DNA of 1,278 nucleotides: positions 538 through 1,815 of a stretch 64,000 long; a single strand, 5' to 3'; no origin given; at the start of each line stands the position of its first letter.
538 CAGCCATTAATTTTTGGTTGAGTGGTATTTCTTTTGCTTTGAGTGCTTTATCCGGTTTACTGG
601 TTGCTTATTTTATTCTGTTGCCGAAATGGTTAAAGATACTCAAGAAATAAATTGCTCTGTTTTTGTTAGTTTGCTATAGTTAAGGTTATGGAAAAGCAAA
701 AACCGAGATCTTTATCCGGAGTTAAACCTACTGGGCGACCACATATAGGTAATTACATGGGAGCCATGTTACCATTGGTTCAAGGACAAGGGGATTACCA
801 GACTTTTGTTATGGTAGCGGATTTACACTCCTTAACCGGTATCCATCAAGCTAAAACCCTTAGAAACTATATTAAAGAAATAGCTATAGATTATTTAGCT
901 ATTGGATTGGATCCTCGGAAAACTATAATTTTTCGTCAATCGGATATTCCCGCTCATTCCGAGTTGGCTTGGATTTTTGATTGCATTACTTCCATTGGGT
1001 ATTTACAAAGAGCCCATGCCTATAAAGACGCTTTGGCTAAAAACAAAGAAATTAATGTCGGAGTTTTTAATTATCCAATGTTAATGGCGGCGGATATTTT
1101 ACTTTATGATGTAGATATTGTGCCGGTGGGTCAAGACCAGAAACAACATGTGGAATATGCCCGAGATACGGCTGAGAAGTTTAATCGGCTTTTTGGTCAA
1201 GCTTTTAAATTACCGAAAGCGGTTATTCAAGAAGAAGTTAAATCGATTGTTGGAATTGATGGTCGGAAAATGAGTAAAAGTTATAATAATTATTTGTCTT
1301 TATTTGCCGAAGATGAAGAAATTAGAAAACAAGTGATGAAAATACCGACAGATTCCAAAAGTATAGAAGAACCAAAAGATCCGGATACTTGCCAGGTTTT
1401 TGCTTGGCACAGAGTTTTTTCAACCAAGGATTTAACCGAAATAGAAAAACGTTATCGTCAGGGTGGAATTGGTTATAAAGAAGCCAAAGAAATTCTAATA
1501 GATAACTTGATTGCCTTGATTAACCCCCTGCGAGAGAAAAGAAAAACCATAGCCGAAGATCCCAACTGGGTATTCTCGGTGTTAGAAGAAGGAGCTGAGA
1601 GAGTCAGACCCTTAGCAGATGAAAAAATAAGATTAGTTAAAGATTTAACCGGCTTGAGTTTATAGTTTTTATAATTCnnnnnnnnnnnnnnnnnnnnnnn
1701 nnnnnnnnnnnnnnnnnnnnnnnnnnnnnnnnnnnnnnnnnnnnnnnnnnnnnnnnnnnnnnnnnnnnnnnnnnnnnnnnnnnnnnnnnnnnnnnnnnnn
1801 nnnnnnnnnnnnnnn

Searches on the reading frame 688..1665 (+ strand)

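Call 47: search_protein_families(library=pfam, proteins=[window:688-1665:+], max_evalue=0.000001)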
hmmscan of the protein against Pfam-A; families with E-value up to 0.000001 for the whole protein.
window:688-1665:+ (325 aa): 1 family
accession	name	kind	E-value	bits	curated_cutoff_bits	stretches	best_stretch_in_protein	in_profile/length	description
PF00579.31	tRNA-synt_1b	-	1.1e-61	209.1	21.1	1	3-276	3-289/292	tRNA synthetases class I (W and Y)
